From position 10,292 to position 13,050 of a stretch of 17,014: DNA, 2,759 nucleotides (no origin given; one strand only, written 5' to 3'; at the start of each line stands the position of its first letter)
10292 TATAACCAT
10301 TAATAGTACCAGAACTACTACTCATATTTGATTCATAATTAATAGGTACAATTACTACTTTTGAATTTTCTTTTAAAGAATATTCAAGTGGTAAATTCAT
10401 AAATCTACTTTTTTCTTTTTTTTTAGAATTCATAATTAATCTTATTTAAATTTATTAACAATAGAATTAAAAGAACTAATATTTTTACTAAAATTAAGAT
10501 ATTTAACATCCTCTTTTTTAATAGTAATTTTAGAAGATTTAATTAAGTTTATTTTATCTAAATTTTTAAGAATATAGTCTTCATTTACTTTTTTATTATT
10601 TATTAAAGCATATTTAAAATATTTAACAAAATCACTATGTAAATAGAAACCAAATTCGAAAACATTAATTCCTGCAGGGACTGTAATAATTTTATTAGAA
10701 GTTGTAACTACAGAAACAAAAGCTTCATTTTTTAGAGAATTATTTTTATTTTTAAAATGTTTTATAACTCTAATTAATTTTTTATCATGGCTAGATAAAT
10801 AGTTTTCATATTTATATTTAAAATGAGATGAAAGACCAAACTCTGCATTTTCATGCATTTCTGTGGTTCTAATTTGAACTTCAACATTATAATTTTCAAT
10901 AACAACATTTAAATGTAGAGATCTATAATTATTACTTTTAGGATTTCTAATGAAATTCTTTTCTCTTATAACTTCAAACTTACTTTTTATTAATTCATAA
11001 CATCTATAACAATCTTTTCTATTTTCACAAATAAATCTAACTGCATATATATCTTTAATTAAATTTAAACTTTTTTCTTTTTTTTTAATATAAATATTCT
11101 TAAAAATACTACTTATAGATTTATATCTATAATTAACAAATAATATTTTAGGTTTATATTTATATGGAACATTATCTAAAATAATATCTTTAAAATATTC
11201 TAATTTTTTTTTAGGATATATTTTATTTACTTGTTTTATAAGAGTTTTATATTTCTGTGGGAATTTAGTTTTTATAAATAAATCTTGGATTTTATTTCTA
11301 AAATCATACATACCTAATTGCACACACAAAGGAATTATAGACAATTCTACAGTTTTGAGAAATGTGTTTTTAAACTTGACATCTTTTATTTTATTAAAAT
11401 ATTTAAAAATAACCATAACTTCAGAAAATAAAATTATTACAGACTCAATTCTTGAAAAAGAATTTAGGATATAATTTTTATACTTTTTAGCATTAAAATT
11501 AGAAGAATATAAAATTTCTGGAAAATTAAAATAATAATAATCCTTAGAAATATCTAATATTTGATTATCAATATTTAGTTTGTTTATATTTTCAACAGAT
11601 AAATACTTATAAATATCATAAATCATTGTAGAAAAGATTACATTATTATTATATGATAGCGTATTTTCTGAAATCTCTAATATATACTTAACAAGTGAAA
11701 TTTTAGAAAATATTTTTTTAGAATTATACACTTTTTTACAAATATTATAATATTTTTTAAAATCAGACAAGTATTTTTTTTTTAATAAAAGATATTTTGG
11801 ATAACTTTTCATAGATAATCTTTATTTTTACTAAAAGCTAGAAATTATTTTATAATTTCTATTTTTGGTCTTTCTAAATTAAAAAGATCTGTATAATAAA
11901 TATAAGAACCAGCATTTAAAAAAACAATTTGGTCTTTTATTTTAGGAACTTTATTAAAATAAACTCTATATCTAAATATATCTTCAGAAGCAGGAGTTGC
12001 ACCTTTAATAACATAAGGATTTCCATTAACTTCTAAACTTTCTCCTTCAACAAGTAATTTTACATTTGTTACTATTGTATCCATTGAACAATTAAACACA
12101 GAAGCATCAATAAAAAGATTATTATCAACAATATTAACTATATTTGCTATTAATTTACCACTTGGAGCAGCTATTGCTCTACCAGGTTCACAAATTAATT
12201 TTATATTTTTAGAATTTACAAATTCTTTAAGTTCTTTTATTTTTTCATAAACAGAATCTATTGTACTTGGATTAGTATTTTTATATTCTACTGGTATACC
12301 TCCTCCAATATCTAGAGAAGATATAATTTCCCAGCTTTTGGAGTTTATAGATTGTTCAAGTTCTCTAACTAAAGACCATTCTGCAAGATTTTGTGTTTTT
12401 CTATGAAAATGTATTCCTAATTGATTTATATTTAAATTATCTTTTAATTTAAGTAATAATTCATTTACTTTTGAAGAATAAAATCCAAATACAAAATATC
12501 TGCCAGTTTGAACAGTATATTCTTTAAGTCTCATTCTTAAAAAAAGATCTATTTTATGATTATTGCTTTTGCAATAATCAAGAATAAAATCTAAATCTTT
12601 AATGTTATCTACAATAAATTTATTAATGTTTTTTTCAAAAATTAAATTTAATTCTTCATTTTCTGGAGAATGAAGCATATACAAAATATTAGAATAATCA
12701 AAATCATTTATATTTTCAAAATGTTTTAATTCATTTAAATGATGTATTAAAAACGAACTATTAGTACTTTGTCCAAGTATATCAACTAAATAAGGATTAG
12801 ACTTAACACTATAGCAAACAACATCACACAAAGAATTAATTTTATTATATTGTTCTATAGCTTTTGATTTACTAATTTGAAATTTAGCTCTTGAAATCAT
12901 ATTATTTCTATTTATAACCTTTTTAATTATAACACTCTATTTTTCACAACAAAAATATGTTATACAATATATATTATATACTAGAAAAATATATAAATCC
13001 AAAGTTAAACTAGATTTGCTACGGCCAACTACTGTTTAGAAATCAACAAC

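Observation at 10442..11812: RelA/SpoT-type alarmone synthetase homologue in an archaeal genomic context, with truncated pseudo-HD / SYNTH / TGS architecture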

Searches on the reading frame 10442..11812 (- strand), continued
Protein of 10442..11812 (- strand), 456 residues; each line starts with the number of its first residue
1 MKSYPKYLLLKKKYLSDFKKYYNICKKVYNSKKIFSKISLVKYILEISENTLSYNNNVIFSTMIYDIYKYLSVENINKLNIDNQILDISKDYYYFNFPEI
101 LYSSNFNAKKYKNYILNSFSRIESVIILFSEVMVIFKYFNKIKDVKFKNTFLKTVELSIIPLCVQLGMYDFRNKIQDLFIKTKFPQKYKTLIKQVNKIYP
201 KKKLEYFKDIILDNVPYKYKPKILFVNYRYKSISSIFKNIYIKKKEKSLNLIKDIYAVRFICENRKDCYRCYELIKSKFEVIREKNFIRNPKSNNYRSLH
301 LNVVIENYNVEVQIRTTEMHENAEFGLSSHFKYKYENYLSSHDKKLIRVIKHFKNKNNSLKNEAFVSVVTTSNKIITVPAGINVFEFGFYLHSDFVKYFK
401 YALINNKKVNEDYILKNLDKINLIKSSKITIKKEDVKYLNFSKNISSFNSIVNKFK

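Call 43: predict_structure(alignment_id=A2)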
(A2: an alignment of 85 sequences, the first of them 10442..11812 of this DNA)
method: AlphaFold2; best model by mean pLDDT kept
length: 456 residues; sequences in the alignment: 85
mean_pLDDT: 85.3   pTM: 0.81
mean pLDDT of the five models: 85.3, 83.6, 83.4, 83.2, 83.1
residues with pLDDT >= 90: 265; 70-90: 132; 50-70: 24; < 50: 35
segments of 3 or more residues with pLDDT < 50: 1-7, 329-345, 352-361
pLDDT, mean of each block of 10 residues (from residue 1): 45 72 92 91 91 84 92 92 90 87 83 82 89 96 94 95 83 95 96 95 94 76 91 92 85 94 96 95 96 88 95 95 64 37 49 45 77 87 92 90 93 91 93 91 90 84
secondary structure, 60 per line:
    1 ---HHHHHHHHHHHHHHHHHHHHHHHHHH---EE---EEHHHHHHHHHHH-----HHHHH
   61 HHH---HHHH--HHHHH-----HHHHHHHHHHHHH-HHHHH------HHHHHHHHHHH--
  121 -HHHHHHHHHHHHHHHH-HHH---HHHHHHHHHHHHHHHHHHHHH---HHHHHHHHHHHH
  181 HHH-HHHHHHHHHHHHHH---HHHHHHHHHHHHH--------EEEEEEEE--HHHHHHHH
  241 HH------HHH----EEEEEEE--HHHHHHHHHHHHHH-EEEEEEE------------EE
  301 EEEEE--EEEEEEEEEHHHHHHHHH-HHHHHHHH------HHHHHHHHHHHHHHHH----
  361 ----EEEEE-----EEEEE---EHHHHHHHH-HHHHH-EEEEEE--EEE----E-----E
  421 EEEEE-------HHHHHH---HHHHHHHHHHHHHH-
elements in order: H4-29 H40-50 H56-63 H67-70 H73-77 H83-95 H97-101 H108-118 H122-137 H145-165 H169-183 H185-198 H202-214 E223-230 H233-242 E256-262 H265-278 E280-286 E299-305 E308-316 H317-325 H327-334 H341-356 E365-369 E375-379 H384-391 H393-397 E399-404 E407-409 E420-425 H433-438 H442-455

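Call 46: fold_search(model_id=the predicted structure, library=pdb)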
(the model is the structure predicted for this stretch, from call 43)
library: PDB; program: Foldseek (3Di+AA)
matches with E <= 10: 388; with E <= 0.001: 63
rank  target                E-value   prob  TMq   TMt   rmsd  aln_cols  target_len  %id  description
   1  6yxa                  1.1e-19  1.00  0.58  0.50  25.1       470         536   20  Structure of the bifunctional Rel enzyme from B. subtilis (released 2020-09-23)
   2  5iqr_8                1.4e-19  1.00  0.54  0.42  12.0       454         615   19  Structure of RelA bound to the 70S ribosome (released 2016-05-04)
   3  5kpv_33               1.6e-17  1.00  0.53  0.38  12.4       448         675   20  Structure of RelA bound to ribosome in presence of A/R tRNA (Structure II) (released 2016-09-28)
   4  7qpr_A                3.9e-17  1.00  0.61  0.43   7.2       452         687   14  Structure of full length SpoT (released 2023-01-18)
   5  7qpr_C                6.0e-17  1.00  0.62  0.44   7.0       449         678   13  Structure of full length SpoT (released 2023-01-18)
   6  7qpr_D                6.9e-17  1.00  0.63  0.44   6.8       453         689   14  Structure of full length SpoT (released 2023-01-18)
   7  7qpr_B                6.5e-16  1.00  0.61  0.43   7.0       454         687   13  Structure of full length SpoT (released 2023-01-18)
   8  8acu_A                3.0e-13  1.00  0.54  0.68   5.5       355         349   18  Structure of Bacillus subtilis Rel in complex with DarB (released 2023-07-19)
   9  7ohg                  9.5e-13  1.00  0.49  0.61   5.9       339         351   17  Structure of Thermus thermophilus Rel bound to the non-hydrolasable alarmone analogue (released 2022-06-01)
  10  6s2t                  1.3e-12  1.00  0.49  0.61   6.1       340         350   17  Structure of the N-terminal catalytic region of T. thermophilus Rel bound to ppGpp (released 2020-07-08)
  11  5l3p_z                1.3e-12  1.00  0.48  0.41  14.7       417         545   11  Cryo-EM structure of stringent response factor RelA bound to ErmCL-stalled ribosome complex (released 2016-07-20)
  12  7oiw_B                1.8e-12  1.00  0.52  0.69   4.3       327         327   19  Structure of S. aureus Rel catalytic domains in complex with pppGpp (released 2022-06-01)
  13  7oiw_A                3.0e-12  1.00  0.54  0.72   4.1       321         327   19  Structure of S. aureus Rel catalytic domains in complex with pppGpp (released 2022-06-01)
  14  24io_A                3.0e-12  1.00  0.51  0.67   5.7       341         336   18  Crystal structure of the RelSeq N-terminal domain from Streptococcus equisimilis in complex with pppGpp (released 2026-03-18)
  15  6s2u                  3.6e-12  1.00  0.54  0.70   4.5       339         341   17  Structure of the catalytic domain of T. thermophilus Rel in complex with AMP and ppGpp (released 2020-07-08)
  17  8acu_B                1.1e-11  1.00  0.56  0.76   3.8       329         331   19  Structure of Bacillus subtilis Rel in complex with DarB (released 2023-07-19)
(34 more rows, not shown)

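Call 48: find_encoding_contigs(protein=P0251, flank=6000, max_places=2)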
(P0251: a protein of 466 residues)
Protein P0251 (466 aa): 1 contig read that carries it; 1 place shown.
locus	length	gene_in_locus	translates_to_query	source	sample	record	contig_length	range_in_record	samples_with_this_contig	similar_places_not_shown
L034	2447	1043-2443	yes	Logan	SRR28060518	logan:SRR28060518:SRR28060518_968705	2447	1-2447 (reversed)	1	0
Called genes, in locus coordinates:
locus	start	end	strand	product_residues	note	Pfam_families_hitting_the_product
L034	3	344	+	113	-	?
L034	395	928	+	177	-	PF13023:HD_3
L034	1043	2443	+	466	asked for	PF04607:RelA_SpoT, PF02824:TGS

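Call 49: find_encoding_contigs(protein=P0465, flank=8000, max_places=1)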
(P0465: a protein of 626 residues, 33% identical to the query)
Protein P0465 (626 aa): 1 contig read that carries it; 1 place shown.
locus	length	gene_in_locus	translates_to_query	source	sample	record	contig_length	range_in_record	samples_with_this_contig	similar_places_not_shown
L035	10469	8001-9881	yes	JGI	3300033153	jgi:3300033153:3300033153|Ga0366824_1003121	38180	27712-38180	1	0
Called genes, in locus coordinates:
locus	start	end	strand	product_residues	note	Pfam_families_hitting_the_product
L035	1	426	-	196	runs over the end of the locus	-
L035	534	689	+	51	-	-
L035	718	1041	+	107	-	-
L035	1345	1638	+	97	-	-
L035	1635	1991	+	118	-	-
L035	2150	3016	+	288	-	-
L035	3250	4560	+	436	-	PF17244:CDC24_OB3 (weak), PF21473:OB_Ssb-like (faint), PF01336:tRNA_anti-codon (weak), PF15072:HROB (faint), PF01336:tRNA_anti-codon (weak), PF08646:Rep_fac-A_C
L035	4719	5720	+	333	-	PF11731:Cdd1 (faint), PF14520:HHH_5, PF00154:RecA_N, PF08423:Rad51, PF13481:AAA_25 (weak), PF06745:ATPase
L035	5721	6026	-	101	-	-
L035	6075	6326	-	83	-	-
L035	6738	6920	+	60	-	-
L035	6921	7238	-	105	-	-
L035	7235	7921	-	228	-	PF00121:TIM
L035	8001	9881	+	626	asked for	PF13328:HD_4, PF04607:RelA_SpoT, PF02824:TGS, PF28438:RelA_RIS, PF13291:ACT_4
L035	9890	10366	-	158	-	-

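Call 68: find_encoding_contigs(protein=P0133, flank=5000, max_places=1)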
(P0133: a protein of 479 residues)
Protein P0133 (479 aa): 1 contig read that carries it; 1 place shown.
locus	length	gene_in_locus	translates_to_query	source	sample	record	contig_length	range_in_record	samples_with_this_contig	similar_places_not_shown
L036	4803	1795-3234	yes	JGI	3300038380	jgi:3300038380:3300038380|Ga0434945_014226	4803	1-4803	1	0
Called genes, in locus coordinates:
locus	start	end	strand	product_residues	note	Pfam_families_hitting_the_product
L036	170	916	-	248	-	PF21238:Pus10_C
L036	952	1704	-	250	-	PF00121:TIM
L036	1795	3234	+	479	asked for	PF13328:HD_4, PF04607:RelA_SpoT, PF02824:TGS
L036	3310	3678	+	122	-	PF28438:RelA_RIS, PF13291:ACT_4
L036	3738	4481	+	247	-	PF06745:ATPase, PF13481:AAA_25 (weak), PF23442:DUF7125 (faint), PF07088:GvpD_P-loop (weak)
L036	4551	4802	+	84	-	?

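Call 69: find_encoding_contigs(protein=P0134, flank=8000, max_places=1)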
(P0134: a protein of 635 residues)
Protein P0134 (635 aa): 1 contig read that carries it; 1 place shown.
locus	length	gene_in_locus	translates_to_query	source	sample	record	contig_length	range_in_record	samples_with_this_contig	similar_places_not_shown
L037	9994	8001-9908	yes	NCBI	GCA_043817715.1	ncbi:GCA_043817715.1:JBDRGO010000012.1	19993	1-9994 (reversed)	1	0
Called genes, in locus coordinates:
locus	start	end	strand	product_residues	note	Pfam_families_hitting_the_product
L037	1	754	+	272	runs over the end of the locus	PF01326:PPDK_N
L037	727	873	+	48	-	PF01326:PPDK_N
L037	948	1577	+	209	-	PF00702:Hydrolase, PF13419:HAD_2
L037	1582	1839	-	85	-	-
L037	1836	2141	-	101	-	PF26688:RHH_12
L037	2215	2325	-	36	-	PF00391:PEP-utilizers (weak)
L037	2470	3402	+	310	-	PF01207:Dus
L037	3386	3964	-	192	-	PF01174:SNO, PF03575:Peptidase_S51, PF07685:GATase_3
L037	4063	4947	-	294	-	PF01680:SOR_SNZ, PF05690:ThiG (weak)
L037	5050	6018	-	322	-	PF04055:Radical_SAM, PF08608:Wyosine_form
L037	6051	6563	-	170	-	PF00085:Thioredoxin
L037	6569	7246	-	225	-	PF13462:Thioredoxin_4, PF01323:DSBA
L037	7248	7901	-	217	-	PF00121:TIM, PF00290:Trp_syntA (faint), PF03060:NMO, PF00977:His_biosynth (weak), PF05690:ThiG (weak)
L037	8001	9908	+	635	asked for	PF13328:HD_4, PF04607:RelA_SpoT, PF02824:TGS, PF28438:RelA_RIS, PF13291:ACT_4 (weak)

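Call 70: find_encoding_contigs(protein=P0121, flank=3000, max_places=1)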
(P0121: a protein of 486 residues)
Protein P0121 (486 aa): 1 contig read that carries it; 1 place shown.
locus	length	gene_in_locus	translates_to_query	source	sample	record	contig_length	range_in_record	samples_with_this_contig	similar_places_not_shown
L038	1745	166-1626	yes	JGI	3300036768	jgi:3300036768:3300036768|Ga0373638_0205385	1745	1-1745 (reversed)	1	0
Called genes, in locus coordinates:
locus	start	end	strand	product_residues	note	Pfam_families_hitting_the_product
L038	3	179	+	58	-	?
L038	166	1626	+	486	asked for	PF13328:HD_4, PF04607:RelA_SpoT, PF02824:TGS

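Call 73: predict_structure(alignment_id=A1)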
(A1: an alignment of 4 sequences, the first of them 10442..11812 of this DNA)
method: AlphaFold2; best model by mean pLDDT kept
length: 456 residues; sequences in the alignment: 4
mean_pLDDT: 68.6   pTM: 0.64
mean pLDDT of the five models: 68.6, 65.2, 64.7, 64.1, 61.9
residues with pLDDT >= 90: 113; 70-90: 144; 50-70: 63; < 50: 136
segments of 3 or more residues with pLDDT < 50: 1-8, 332-456
pLDDT, mean of each block of 10 residues (from residue 1): 38 61 77 85 83 69 72 73 66 69 73 66 78 93 90 92 79 91 93 93 91 74 88 88 81 91 92 92 90 77 92 89 64 40 39 34 37 44 38 37 43 33 31 39 39 38
secondary structure, 60 per line:
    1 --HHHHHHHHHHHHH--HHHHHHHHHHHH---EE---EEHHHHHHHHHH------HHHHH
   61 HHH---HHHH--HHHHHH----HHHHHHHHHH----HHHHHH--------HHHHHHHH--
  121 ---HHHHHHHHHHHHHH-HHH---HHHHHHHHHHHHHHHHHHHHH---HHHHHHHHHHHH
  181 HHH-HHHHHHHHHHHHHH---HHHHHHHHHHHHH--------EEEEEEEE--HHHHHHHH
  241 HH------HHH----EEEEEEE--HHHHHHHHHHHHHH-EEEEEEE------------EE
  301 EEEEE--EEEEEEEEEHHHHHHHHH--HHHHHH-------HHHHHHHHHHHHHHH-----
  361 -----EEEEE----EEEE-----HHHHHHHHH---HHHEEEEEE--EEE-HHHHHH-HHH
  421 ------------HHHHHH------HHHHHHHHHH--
elements in order: H3-15 H18-29 H40-49 H56-63 H67-70 H73-78 H83-92 H97-102 H111-118 H124-137 H145-165 H169-183 H185-198 H202-214 E223-230 H233-242 E256-262 H265-278 E280-286 E299-305 E308-316 H317-325 H328-333 H341-355 E366-370 E375-378 H384-392 E399-404 E407-409 H411-416 H433-438 H445-454

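Call 75: fold_search(model_id=the predicted structure, library=pdb)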
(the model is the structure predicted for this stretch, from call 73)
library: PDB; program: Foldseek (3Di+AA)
matches with E <= 10: 287; with E <= 0.001: 63
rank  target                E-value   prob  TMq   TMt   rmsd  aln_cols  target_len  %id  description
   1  5iqr_8                5.4e-14  1.00  0.57  0.44  11.0       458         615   18  Structure of RelA bound to the 70S ribosome (released 2016-05-04)
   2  6yxa                  1.1e-13  1.00  0.60  0.52  25.3       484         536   18  Structure of the bifunctional Rel enzyme from B. subtilis (released 2020-09-23)
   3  5kpv_33               4.6e-13  1.00  0.55  0.39   9.5       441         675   19  Structure of RelA bound to ribosome in presence of A/R tRNA (Structure II) (released 2016-09-28)
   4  8acu_A                1.1e-12  1.00  0.56  0.70   5.5       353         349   20  Structure of Bacillus subtilis Rel in complex with DarB (released 2023-07-19)
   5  7oiw_A                3.2e-12  1.00  0.56  0.76   3.5       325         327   20  Structure of S. aureus Rel catalytic domains in complex with pppGpp (released 2022-06-01)
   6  7ohg                  7.4e-12  1.00  0.52  0.65   5.0       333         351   18  Structure of Thermus thermophilus Rel bound to the non-hydrolasable alarmone analogue (released 2022-06-01)
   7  7oiw_B                1.0e-11  1.00  0.53  0.71   4.1       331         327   19  Structure of S. aureus Rel catalytic domains in complex with pppGpp (released 2022-06-01)
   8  6s2t                  1.1e-11  1.00  0.49  0.62   5.7       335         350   18  Structure of the N-terminal catalytic region of T. thermophilus Rel bound to ppGpp (released 2020-07-08)
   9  8acu_B                1.2e-11  1.00  0.55  0.73   4.0       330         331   19  Structure of Bacillus subtilis Rel in complex with DarB (released 2023-07-19)
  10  24io_B                1.3e-11  1.00  0.52  0.71   4.8       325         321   18  Crystal structure of the RelSeq N-terminal domain from Streptococcus equisimilis in complex with pppGpp (released 2026-03-18)
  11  6s2u                  1.4e-11  1.00  0.48  0.62   5.4       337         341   18  Structure of the catalytic domain of T. thermophilus Rel in complex with AMP and ppGpp (released 2020-07-08)
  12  24io_A                1.5e-11  1.00  0.54  0.72   4.6       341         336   18  Crystal structure of the RelSeq N-terminal domain from Streptococcus equisimilis in complex with pppGpp (released 2026-03-18)
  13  1vj7_A                2.0e-11  1.00  0.54  0.74   5.4       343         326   18  Crystal structure of the bifunctional catalytic fragment of RelSeq, the RelA/SpoT homolog from Streptococcus equisimil (released 2004-05-04)
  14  6s2v_A                5.2e-11  1.00  0.50  0.65   8.2       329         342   18  Structure of the N-terminal catalytic region of T. thermophilus Rel (released 2020-07-08)
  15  6s2v_C                5.2e-11  1.00  0.51  0.66   4.4       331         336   18  Structure of the N-terminal catalytic region of T. thermophilus Rel (released 2020-07-08)
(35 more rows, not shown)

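Call 78: search_protein_families(library=padloc, proteins=[window:10442-11812:-], max_evalue=0.01)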
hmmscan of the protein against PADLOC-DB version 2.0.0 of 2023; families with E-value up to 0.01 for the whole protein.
window:10442-11812:- (456 aa): 1 family
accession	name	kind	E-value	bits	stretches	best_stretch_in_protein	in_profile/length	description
PDLC04999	PDC-S33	-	8.4e-14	49.7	1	221-321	63-173/349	-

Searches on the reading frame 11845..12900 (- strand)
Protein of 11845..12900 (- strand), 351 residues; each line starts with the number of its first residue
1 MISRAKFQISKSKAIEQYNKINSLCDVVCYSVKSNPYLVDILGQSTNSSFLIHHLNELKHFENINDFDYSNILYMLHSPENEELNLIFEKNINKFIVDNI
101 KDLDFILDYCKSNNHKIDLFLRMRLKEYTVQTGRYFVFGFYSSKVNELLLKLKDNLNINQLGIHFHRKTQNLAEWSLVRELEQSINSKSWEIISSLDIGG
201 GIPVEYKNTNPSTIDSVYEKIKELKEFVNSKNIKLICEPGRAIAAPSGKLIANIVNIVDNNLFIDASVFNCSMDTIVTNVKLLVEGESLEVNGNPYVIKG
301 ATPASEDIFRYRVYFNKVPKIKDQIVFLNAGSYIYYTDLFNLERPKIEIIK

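Call 3: search_protein_families(library=pfam, proteins=[window:11845-12900:-], max_evalue=1)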
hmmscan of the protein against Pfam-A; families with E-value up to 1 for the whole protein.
window:11845-12900:- (351 aa): 4 families
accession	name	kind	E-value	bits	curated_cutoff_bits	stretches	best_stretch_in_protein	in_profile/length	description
PF02784.22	Orn_Arg_deC_N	-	4.7e-18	65.9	23.4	1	26-245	16-247/247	Pyridoxal-dependent decarboxylase, pyridoxal binding domain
PF08393.18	DHC_N2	-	0.00089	18.7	31.9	1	34-93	319-382/403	Dynein heavy chain, N-terminal region 2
PF22128.2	Alp7A_like_C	-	0.0016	18.7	22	1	38-130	4-99/156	Alp7A C-terminal domain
PF03382.20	DUF285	-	0.28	11.4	25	1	62-118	15-93/120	Mycoplasma protein of unknown function, DUF285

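Call 8: search_protein_families(library=ncbifam, proteins=[window:11845-12900:-], max_evalue=0.01)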
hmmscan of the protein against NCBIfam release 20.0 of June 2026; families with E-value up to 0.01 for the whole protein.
window:11845-12900:- (351 aa): 6 families
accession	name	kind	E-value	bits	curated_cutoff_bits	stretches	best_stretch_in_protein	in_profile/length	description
TIGR01048.1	lysA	equivalog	5.5e-22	77.9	297.9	1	14-334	38-377/417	diaminopimelate decarboxylase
NF006515.0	PRK08961.1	equivalog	3.3e-13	48.5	802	1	15-261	517-764/861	bifunctional aspartate kinase/diaminopimelate decarboxylase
TIGR01047.1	nspC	equivalog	1.3e-09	37.1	409.05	1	161-346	160-355/380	carboxynorspermidine decarboxylase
NF003763.0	PRK05354.1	equivalog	3.6e-08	32.4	369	1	95-260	175-362/636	biosynthetic arginine decarboxylase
TIGR01273.1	speA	equivalog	1.4e-07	30.4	624.1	1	95-261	167-355/624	arginine decarboxylase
TIGR03099.1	dCO2ase_PEP1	hypoth_equivalog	5e-07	29.1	478.45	1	50-256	75-292/398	pyridoxal-dependent decarboxylase, exosortase A system-associated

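Call 78: search_protein_families(library=padloc, proteins=[window:11845-12900:-], max_evalue=0.01)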
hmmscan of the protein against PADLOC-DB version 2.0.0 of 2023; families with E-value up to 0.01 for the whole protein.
window:11845-12900:- (351 aa): 0 families
